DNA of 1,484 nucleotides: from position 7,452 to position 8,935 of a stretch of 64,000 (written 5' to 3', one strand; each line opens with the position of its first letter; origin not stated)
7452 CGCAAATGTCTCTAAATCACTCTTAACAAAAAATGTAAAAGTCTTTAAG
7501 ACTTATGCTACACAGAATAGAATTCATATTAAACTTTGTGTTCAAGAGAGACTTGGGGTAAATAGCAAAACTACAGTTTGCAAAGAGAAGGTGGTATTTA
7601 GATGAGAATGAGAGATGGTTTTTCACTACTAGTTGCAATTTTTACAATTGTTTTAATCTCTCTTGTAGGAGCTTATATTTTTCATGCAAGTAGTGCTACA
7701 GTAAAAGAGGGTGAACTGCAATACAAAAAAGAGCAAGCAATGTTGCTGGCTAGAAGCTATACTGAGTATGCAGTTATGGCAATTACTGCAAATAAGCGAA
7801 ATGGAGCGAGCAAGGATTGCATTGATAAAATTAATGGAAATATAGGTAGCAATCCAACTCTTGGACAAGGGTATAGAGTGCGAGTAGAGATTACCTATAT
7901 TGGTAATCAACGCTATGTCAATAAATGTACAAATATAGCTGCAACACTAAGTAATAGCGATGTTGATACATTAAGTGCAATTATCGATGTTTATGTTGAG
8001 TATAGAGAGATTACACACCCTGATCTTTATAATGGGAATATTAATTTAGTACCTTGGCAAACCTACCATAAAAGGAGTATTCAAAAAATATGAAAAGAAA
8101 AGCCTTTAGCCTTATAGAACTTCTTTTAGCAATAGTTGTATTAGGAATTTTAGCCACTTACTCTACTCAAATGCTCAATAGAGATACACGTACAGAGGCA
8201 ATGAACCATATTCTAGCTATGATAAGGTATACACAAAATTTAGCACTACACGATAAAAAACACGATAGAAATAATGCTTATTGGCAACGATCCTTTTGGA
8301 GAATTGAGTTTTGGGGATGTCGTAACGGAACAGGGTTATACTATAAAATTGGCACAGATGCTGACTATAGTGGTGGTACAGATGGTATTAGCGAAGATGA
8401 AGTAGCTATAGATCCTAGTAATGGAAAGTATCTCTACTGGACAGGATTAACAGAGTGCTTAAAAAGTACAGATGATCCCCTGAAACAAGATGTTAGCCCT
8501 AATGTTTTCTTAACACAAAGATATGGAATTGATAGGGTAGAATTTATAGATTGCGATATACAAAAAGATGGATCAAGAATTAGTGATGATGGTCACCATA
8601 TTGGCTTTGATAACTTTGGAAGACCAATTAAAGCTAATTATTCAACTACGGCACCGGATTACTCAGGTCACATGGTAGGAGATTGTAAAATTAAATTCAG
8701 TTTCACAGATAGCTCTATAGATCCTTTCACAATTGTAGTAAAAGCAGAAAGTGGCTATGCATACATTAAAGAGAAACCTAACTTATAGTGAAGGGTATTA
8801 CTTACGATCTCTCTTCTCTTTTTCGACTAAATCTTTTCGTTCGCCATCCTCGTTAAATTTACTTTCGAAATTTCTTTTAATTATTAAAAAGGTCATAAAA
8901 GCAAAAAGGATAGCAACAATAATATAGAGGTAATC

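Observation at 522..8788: Orphan five-gene operon: giant secreted multidomain protein plus four prepilin-type proteins, with no assembly machinery nearby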

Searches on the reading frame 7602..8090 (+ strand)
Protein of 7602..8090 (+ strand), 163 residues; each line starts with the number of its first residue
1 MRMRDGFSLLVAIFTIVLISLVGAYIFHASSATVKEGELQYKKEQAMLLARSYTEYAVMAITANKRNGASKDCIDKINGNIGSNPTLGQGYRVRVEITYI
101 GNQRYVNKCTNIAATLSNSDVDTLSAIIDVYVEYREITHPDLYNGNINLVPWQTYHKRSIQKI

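Call 3: search_protein_families(library=pfam, proteins=[window:7602-8090:+], max_evalue=0.1)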
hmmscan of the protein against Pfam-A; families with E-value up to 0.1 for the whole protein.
window:7602-8090:+ (163 aa): 0 families

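Call 4: search_protein_families(library=ncbifam, proteins=[window:7602-8090:+], max_evalue=0.1)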
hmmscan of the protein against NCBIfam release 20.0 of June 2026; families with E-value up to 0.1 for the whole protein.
window:7602-8090:+ (163 aa): 1 family
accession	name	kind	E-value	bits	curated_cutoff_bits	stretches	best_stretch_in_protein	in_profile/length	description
NF037980.1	T2SS_GspK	equivalog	0.022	14.3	130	1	5-70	2-67/307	type II secretion system minor pseudopilin GspK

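Call 68: search_protein_families(library=ncbifam, alignment_id=A6, max_evalue=0.1)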
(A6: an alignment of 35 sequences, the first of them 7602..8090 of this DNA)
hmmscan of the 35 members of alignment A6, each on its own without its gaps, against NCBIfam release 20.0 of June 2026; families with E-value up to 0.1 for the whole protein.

A. member 1, window:7602-8090:+ (163 aa): 1 family
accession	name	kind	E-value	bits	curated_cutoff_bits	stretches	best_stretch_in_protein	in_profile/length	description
NF037980.1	T2SS_GspK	equivalog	0.022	14.3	130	1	5-70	2-67/307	type II secretion system minor pseudopilin GspK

B. families by the number of members that match (of 35 scanned): 31 families (the first 25 are shown)
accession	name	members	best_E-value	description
NF037980.1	T2SS_GspK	27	8.7e-06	type II secretion system minor pseudopilin GspK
NF041013.1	T4P_ComGE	11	0.0032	competence type IV pilus minor pilin ComGE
NF002567.0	PRK02201.1-2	4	0.022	membrane protein insertase YidC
NF041002.1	pilin_ComGF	4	0.043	competence type IV pilus minor pilin ComGF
TIGR01740.1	pyrF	3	0.0021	orotidine-5'-phosphate decarboxylase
TIGR02600.1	Verru_Chthon_A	2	0.0068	Verru_Chthon cassette protein A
NF007660.0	PRK10332.1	2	0.032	prepilin-type N-terminal cleavage/methylation domain-containing protein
NF041014.1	pilin_ComGG_2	2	0.061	competence type IV pilus minor pilin ComGG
NF007423.1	PRK09966.1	2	0.07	diguanylate cyclase DgcN/YfiN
NF008005.0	PRK10734.1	1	0.0031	calcium/sodium antiporter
NF041525.1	HrpD5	1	0.0042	HrpD5 family protein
TIGR03665.1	arCOG04150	1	0.0072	arCOG04150 universal archaeal KH domain protein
TIGR01708.2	typeII_sec_gspH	1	0.023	type II secretion system minor pseudopilin GspH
NF045999.1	MAG1140_fam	1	0.03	MAG1140 family protein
NF040999.1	pilin_ComGC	1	0.033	competence type IV pilus major pilin ComGC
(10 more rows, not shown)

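Call 81: search_solved_structures(query=A6, max_evalue=10)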
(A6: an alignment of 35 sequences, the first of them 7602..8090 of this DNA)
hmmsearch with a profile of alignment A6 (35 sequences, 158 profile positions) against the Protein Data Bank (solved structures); distinct sequences matched with E-value up to 10: 2.
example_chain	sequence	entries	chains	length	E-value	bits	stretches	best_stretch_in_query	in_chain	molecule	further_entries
9x4a_B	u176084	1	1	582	1.2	12.1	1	8-86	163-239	Lipid/multidrug/protein-type ABC exporter, ATP binding/membrane-spanning protein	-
9x46_B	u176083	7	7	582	1.2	12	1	8-86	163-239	Lipid/multidrug/protein-type ABC exporter, ATP binding/membrane-spanning protein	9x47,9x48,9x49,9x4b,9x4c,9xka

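Call 93: search_protein_families(library=pfam, alignment_id=A9, max_evalue=0.05)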
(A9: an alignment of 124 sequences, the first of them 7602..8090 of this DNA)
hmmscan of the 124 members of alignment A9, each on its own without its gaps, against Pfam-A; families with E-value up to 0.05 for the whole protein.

A. member 1, window:7602-8090:+ (163 aa): 0 families

B. families by the number of members that match (of 124 scanned): 21 families
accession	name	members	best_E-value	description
PF07963.17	N_methyl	69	5.3e-07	Prokaryotic N-terminal methylation motif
PF12679.13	ABC2_membrane_2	2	0.0015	ABC-2 family transporter protein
PF13400.11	Tad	2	0.0019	Putative Flp pilus-assembly TadE/G-like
PF23657.1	DUF7151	2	0.0078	Domain of unknown function (DUF7151)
PF23906.1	DUF7248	2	0.016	Family of unknown function (DUF7248)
PF15581.11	Imm58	1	0.0033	Immunity protein 58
PF03977.18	OAD_beta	1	0.0075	Na+-transporting oxaloacetate decarboxylase beta subunit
PF00214.24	Calc_CGRP_IAPP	1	0.0078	Calcitonin / CGRP / IAPP family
PF01127.27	Sdh_cyt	1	0.0091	Succinate dehydrogenase/Fumarate reductase transmembrane subunit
PF03601.19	Cons_hypoth698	1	0.012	Conserved hypothetical protein 698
PF20596.3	pAdhesive_11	1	0.013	Putative adhesive domain (group 11)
PF05690.20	ThiG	1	0.017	Thiazole biosynthesis protein ThiG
PF15813.10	DUF4708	1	0.018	Domain of unknown function (DUF4708)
PF17680.6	FlgO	1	0.018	FlgO protein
PF18138.6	bacHORMA_1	1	0.023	Bacterial HORMA domain family 1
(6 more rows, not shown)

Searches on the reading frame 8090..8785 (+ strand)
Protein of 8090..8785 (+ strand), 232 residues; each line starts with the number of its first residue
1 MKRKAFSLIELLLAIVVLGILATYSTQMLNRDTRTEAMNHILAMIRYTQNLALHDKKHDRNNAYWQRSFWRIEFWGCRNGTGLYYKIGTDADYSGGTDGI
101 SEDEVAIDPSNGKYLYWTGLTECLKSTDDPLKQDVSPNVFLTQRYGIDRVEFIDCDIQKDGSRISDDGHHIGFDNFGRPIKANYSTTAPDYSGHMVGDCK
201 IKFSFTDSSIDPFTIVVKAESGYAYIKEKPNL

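Call 3: search_protein_families(library=pfam, proteins=[window:8090-8785:+], max_evalue=0.1)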
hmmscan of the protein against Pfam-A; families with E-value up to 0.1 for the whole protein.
window:8090-8785:+ (232 aa): 1 family
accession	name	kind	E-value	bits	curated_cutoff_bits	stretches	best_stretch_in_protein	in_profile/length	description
PF07963.17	N_methyl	-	2.2e-06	27.4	21.2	1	2-23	3-24/27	Prokaryotic N-terminal methylation motif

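Call 4: search_protein_families(library=ncbifam, proteins=[window:8090-8785:+], max_evalue=0.1)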
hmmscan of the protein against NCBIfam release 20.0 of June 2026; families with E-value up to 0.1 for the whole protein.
window:8090-8785:+ (232 aa): 7 families
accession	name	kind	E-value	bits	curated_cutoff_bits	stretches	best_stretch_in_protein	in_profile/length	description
TIGR02532.1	IV_pilin_GFxxxE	domain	3.4e-06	26.7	16.3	1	4-23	2-21/24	prepilin-type N-terminal cleavage/methylation domain-containing protein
NF041013.1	T4P_ComGE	equivalog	0.0079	16.3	49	1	3-39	3-40/83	competence type IV pilus minor pilin ComGE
TIGR02599.1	TIGR02599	subfamily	0.018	14.3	256.5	1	5-35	1-31/361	Verru_Chthon cassette protein C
TIGR01708.2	typeII_sec_gspH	equivalog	0.026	14.5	80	1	6-49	4-51/169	type II secretion system minor pseudopilin GspH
TIGR01710.1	typeII_sec_gspG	equivalog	0.039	14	88.85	1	5-37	2-35/134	type II secretion system major pseudopilin GspG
NF007862.0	PRK10574.1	equivalog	0.045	13.9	138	1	2-53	3-55/145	prepilin peptidase-dependent pilin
NF040982.1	ComGD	equivalog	0.076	13.4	70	0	4-57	2-59/139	competence type IV pilus minor pilin ComGD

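Call 25: search_solved_structures(query=window:8090-8785:+, max_evalue=10)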
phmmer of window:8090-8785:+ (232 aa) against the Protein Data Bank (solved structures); distinct sequences matched with E-value up to 10: 3.
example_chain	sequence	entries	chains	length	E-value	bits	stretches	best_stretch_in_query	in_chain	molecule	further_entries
9lab_B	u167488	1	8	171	0.14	14.8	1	2-50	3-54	MSHA major pilin subunit MshA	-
7tgg_A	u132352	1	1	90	0.15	14.7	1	2-30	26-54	Geopilin domain 1 protein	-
9egp_A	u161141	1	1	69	0.24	14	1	3-28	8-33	Geopilin domain 1 protein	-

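Call 71: search_protein_families(library=ncbifam, alignment_id=A8, max_evalue=0.1)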
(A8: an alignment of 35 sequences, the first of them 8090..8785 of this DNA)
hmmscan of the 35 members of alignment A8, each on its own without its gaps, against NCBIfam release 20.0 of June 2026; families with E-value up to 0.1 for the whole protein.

A. member 1, window:8090-8785:+ (232 aa): 7 families
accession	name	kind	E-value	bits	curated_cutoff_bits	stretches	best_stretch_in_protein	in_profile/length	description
TIGR02532.1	IV_pilin_GFxxxE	domain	3.4e-06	26.7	16.3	1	4-23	2-21/24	prepilin-type N-terminal cleavage/methylation domain-containing protein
NF041013.1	T4P_ComGE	equivalog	0.0079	16.3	49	1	3-39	3-40/83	competence type IV pilus minor pilin ComGE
TIGR02599.1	TIGR02599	subfamily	0.018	14.3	256.5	1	5-35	1-31/361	Verru_Chthon cassette protein C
TIGR01708.2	typeII_sec_gspH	equivalog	0.026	14.5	80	1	6-49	4-51/169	type II secretion system minor pseudopilin GspH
TIGR01710.1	typeII_sec_gspG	equivalog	0.039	14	88.85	1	5-37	2-35/134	type II secretion system major pseudopilin GspG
NF007862.0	PRK10574.1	equivalog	0.045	13.9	138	1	2-53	3-55/145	prepilin peptidase-dependent pilin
NF040982.1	ComGD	equivalog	0.076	13.4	70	0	4-57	2-59/139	competence type IV pilus minor pilin ComGD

B. families by the number of members that match (of 35 scanned): 16 families
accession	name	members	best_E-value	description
NF007862.0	PRK10574.1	35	4.2e-07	prepilin peptidase-dependent pilin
TIGR02532.1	IV_pilin_GFxxxE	35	6.3e-07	prepilin-type N-terminal cleavage/methylation domain-containing protein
TIGR01708.2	typeII_sec_gspH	35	6.7e-06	type II secretion system minor pseudopilin GspH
TIGR01710.1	typeII_sec_gspG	34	4.2e-07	type II secretion system major pseudopilin GspG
NF041775.1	typeIV_PilA_Myxo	34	7.1e-06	type IV pilin protein PilA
NF040999.1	pilin_ComGC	32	5e-06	competence type IV pilus major pilin ComGC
NF041013.1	T4P_ComGE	31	0.00042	competence type IV pilus minor pilin ComGE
TIGR02596.1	TIGR02596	31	0.00042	Verru_Chthon cassette protein D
NF040982.1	ComGD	26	7.5e-05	competence type IV pilus minor pilin ComGD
NF007800.0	PRK10506.1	11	0.0081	prepilin peptidase-dependent protein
NF047827.1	T3SSXpsH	5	0.014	type II secretion system protein XpsH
NF003753.0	PRK05346.2-4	3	0.014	Na(+)-translocating NADH-quinone reductase subunit C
NF041002.1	pilin_ComGF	2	0.032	competence type IV pilus minor pilin ComGF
TIGR02599.1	TIGR02599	1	0.018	Verru_Chthon cassette protein C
NF000471.1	vanY_of_D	1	0.024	transpeptidase-like D-Ala-D-Ala carboxypeptidase VanY-D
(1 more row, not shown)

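Call 84: search_solved_structures(query=A8, max_evalue=10)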
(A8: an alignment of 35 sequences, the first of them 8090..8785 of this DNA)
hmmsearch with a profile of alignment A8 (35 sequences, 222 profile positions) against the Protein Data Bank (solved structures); distinct sequences matched with E-value up to 10: 22.
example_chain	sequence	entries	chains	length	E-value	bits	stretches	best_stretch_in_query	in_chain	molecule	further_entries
9egp_A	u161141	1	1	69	1.1e-07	35.2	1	3-44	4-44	Geopilin domain 1 protein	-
7tgg_A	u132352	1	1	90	1.6e-07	34.6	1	3-45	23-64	Geopilin domain 1 protein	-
9lab_B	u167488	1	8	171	3.6e-07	33.5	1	5-54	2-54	MSHA major pilin subunit MshA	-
2m7g_A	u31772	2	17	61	5.8e-06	29.5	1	10-60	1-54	Geopilin domain 1 protein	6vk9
6xxe_A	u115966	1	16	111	7e-06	29.3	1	10-59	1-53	Uncharacterized protein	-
8qqj_J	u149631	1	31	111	2.3e-05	27.6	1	10-59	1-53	Type IV narrow pilus major component PilA5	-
9laa_A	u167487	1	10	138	2.4e-05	27.5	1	3-33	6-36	Type IV pilin protein PilA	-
8tum_e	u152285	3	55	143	8e-05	25.8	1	10-37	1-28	Type IV major pilin protein PilA | Pilin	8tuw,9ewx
8tj2_C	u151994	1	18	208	8.3e-05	25.8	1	10-45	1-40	Type IV major pilin protein PilA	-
1oqw_A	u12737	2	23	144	9.3e-05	25.6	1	10-36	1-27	Fimbrial protein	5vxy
8tob_GA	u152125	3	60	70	0.00014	25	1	11-48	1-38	Fimbrial protein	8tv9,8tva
3sok_A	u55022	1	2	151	0.00021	24.4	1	10-35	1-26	Fimbrial protein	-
8pfb_G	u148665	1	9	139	0.00026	24.1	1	10-34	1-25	Type IV pilin PilE1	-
5wda_A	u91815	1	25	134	0.00026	24.1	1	10-47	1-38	General secretion pathway protein G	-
5kua_A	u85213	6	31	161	0.00031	23.9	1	10-35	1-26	pilin | Neisseria meningitidis PilE variant SB-GATDH | Neisseria meningitidis PilE, SB-DATDH variant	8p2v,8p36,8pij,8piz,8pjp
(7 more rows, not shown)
